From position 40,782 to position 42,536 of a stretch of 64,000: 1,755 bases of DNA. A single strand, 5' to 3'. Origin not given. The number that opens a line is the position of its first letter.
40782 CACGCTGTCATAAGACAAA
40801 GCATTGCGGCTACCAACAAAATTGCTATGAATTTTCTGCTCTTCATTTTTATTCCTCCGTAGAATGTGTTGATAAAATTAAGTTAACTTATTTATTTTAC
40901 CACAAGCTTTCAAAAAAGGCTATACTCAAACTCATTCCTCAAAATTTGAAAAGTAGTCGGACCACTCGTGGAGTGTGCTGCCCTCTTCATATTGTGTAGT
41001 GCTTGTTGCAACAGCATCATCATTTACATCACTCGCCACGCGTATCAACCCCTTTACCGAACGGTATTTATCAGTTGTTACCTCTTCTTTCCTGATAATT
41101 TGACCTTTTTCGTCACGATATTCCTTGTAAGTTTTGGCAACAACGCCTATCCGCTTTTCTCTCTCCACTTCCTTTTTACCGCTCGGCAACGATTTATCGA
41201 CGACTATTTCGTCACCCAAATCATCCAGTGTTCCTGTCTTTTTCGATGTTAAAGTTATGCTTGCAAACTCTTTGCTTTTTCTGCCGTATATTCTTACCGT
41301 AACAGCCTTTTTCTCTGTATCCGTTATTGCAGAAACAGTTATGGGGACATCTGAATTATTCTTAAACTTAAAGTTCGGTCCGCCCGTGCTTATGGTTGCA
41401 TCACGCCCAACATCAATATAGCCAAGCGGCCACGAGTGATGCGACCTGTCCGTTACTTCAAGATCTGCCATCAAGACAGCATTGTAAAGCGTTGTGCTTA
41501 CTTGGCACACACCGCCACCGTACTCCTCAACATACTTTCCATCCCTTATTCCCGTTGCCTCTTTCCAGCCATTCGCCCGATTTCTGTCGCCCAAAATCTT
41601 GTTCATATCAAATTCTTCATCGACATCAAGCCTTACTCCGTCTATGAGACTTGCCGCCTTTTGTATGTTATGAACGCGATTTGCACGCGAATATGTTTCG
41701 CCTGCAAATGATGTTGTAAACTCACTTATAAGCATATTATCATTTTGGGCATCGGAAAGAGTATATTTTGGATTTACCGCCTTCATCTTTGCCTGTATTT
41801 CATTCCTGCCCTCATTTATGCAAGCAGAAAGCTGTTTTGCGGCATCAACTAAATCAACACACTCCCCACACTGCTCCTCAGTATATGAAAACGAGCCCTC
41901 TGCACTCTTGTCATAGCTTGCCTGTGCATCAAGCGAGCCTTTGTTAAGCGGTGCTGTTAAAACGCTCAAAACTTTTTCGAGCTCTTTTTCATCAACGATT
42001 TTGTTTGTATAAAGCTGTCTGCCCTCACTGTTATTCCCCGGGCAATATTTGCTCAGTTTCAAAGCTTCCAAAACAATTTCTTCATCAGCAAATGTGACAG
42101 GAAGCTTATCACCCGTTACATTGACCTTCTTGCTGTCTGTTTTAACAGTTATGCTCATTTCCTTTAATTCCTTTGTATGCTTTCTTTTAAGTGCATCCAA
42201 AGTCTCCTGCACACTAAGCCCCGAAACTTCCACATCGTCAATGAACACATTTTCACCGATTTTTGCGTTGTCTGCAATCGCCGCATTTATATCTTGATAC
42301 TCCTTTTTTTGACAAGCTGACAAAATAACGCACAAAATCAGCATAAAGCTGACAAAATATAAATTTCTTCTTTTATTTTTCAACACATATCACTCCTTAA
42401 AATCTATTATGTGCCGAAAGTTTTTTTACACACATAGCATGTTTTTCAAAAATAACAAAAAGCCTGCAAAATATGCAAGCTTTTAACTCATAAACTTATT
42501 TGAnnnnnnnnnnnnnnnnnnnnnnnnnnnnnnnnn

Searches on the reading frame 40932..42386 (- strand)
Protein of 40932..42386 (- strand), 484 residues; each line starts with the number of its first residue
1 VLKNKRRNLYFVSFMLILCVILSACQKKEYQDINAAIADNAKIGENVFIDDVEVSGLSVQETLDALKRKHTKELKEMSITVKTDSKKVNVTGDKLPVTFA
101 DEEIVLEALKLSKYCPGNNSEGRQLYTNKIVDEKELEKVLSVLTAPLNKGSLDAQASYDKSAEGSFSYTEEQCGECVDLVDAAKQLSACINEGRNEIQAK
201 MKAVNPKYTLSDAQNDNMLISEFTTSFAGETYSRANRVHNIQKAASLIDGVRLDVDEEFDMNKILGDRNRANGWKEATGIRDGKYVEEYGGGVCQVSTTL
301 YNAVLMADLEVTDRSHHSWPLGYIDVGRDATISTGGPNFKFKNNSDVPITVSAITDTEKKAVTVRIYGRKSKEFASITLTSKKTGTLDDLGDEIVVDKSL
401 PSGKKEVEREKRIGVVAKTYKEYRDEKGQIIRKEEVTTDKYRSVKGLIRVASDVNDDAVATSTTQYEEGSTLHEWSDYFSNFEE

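Call 58: search_protein_families(library=pfam, proteins=[window:40932-42386:-], max_evalue=0.00001)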
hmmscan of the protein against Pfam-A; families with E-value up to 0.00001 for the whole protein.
window:40932-42386:- (484 aa): 1 family
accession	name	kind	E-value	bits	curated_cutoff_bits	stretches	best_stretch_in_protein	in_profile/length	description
PF04294.18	VanW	-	6.9e-44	148.9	27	1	236-367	1-130/130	VanW like protein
